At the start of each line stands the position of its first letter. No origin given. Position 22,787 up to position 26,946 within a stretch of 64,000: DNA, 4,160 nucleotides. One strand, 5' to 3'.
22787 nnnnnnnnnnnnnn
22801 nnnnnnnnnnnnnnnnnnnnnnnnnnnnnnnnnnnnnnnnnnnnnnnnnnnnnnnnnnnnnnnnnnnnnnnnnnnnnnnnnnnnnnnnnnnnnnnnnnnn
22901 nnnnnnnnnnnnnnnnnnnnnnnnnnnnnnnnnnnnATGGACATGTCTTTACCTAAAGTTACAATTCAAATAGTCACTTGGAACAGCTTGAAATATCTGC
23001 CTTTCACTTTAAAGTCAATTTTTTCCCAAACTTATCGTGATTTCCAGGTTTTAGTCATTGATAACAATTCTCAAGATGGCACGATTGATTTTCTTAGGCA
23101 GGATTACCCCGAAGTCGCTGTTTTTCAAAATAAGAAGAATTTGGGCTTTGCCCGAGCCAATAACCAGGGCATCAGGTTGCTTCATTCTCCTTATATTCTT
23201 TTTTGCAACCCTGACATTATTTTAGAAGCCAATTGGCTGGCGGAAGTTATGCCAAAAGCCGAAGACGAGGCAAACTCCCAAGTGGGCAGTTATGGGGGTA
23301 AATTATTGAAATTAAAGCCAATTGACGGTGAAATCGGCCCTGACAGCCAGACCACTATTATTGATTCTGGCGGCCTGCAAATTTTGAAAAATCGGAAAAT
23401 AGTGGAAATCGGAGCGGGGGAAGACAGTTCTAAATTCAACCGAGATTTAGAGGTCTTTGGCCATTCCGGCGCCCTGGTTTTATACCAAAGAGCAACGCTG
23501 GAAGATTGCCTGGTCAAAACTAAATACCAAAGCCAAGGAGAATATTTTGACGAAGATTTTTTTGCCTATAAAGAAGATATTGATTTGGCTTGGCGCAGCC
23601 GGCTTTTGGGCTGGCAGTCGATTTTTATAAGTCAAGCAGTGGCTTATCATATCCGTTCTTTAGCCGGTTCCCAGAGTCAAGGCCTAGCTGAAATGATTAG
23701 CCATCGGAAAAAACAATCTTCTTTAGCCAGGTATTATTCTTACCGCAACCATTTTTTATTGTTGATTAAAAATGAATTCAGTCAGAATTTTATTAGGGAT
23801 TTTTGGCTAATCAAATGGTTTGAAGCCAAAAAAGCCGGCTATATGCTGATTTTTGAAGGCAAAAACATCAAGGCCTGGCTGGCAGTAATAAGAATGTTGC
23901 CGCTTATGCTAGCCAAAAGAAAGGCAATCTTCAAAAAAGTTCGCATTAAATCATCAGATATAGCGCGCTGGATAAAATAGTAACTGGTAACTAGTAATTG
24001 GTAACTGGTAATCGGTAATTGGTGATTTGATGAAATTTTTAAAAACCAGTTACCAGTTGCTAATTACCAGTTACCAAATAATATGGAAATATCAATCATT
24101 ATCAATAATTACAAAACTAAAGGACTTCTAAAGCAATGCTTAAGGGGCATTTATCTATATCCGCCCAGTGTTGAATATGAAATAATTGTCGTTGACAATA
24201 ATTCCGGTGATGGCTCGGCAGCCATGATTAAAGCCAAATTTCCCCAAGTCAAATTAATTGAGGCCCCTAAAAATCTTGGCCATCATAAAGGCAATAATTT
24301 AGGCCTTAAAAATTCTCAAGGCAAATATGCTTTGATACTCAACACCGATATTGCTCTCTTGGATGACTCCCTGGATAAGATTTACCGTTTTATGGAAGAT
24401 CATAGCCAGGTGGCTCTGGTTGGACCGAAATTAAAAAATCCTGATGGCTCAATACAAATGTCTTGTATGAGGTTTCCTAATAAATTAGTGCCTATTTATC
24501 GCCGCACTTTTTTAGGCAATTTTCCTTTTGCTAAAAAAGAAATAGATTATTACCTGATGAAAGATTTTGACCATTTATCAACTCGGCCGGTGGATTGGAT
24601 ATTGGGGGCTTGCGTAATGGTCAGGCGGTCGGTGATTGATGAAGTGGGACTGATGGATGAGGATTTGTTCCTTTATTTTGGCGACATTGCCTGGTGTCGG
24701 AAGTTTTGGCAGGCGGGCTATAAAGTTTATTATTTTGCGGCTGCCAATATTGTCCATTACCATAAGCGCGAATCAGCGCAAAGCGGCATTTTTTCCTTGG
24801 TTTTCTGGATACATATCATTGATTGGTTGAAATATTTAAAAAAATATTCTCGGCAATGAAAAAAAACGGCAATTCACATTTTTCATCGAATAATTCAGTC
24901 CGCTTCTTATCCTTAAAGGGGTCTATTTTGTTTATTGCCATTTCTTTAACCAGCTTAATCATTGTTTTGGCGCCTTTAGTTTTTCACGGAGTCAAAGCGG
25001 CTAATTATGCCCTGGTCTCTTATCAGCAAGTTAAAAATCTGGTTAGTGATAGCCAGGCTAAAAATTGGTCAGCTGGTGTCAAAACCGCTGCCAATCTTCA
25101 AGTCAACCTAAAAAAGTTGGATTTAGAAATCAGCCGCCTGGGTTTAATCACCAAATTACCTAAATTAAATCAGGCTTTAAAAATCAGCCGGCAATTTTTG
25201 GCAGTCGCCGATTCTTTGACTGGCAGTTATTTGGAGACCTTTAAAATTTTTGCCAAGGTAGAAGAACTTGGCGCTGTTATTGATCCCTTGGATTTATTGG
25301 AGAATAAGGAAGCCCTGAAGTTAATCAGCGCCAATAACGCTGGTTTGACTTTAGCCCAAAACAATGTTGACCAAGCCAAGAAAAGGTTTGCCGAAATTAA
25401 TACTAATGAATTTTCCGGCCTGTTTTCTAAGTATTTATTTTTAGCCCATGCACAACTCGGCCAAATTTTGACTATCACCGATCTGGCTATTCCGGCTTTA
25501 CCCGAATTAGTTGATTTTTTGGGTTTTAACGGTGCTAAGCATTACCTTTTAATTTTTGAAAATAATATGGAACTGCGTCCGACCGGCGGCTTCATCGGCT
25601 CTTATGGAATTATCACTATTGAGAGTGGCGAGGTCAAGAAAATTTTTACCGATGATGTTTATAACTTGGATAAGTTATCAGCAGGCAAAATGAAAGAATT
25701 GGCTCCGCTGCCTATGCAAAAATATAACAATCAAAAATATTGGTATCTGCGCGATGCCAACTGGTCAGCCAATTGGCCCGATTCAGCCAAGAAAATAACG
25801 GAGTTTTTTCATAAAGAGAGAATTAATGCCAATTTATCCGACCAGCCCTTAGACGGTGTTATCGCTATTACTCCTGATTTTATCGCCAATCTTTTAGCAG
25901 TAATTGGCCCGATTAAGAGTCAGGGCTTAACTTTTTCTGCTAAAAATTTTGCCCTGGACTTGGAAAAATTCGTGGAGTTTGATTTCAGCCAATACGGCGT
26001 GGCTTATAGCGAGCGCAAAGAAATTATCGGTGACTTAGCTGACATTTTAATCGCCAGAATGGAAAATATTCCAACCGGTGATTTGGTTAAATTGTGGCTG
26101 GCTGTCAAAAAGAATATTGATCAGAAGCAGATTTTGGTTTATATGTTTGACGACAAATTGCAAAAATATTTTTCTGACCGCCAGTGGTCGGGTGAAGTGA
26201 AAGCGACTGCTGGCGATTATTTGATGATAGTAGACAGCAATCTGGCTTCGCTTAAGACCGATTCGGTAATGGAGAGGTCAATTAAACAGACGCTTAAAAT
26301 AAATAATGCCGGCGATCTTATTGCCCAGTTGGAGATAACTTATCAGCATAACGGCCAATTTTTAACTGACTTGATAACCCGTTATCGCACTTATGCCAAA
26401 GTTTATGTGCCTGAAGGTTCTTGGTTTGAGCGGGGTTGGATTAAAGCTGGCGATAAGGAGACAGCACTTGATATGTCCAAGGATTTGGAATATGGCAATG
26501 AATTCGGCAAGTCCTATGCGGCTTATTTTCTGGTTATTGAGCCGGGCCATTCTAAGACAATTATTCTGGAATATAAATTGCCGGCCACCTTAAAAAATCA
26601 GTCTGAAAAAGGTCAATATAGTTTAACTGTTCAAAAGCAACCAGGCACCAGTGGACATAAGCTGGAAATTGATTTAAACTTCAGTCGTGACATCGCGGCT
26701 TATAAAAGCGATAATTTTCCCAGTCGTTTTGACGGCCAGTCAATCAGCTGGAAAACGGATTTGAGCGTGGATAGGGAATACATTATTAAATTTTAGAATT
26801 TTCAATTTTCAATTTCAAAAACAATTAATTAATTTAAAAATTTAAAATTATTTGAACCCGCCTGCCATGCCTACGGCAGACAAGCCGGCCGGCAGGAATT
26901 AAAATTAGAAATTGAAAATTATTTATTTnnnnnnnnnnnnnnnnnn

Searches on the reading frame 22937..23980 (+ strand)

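Call 65: search_protein_families(library=pfam, proteins=[window:22937-23980:+], max_evalue=0.00001)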
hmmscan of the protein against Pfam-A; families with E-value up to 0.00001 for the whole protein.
window:22937-23980:+ (347 aa): 2 families
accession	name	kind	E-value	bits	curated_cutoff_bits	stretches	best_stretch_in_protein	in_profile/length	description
PF00535.33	Glycos_transf_2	-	2e-22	80.3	23.3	1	10-113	2-108/168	Glycosyl transferase family 2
PF13641.12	Glyco_tranf_2_3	-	1.7e-12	48.3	27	1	6-239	1-212/230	Glycosyltransferase like family 2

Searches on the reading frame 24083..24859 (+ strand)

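Call 65: search_protein_families(library=pfam, proteins=[window:24083-24859:+], max_evalue=0.00001)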
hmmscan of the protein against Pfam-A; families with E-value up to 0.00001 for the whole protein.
window:24083-24859:+ (258 aa): 2 families
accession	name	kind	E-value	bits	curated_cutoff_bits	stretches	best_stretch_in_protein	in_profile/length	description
PF00535.33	Glycos_transf_2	-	1.6e-19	70.9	23.3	1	4-147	1-132/168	Glycosyl transferase family 2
PF13641.12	Glyco_tranf_2_3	-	2.6e-13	51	27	1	3-233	3-219/230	Glycosyltransferase like family 2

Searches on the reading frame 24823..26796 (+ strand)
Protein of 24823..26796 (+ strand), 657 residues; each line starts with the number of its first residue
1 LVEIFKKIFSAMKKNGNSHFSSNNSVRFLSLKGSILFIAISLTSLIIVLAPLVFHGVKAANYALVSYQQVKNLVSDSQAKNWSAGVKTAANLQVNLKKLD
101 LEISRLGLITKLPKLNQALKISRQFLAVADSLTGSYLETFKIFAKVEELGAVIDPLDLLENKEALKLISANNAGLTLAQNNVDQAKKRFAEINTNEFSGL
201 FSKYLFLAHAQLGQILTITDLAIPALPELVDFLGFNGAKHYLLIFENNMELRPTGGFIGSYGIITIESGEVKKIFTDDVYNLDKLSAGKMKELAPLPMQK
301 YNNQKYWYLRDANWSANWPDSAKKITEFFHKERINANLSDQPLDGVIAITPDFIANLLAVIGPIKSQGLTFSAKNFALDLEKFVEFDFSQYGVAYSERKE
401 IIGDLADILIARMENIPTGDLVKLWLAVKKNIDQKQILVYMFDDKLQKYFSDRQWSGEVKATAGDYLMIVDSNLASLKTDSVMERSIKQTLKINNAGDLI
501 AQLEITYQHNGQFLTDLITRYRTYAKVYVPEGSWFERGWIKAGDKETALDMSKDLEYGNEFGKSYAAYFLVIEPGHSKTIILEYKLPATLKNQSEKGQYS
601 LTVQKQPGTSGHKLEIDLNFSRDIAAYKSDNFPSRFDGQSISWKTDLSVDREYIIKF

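Call 65: search_protein_families(library=pfam, proteins=[window:24823-26796:+], max_evalue=0.00001)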
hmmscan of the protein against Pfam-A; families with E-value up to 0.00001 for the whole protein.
window:24823-26796:+ (657 aa): 1 family
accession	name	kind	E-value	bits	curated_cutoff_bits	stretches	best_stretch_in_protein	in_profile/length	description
PF13196.11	DUF4012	-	2.2e-26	93.6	28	1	236-377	1-136/144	Protein of unknown function (DUF4012)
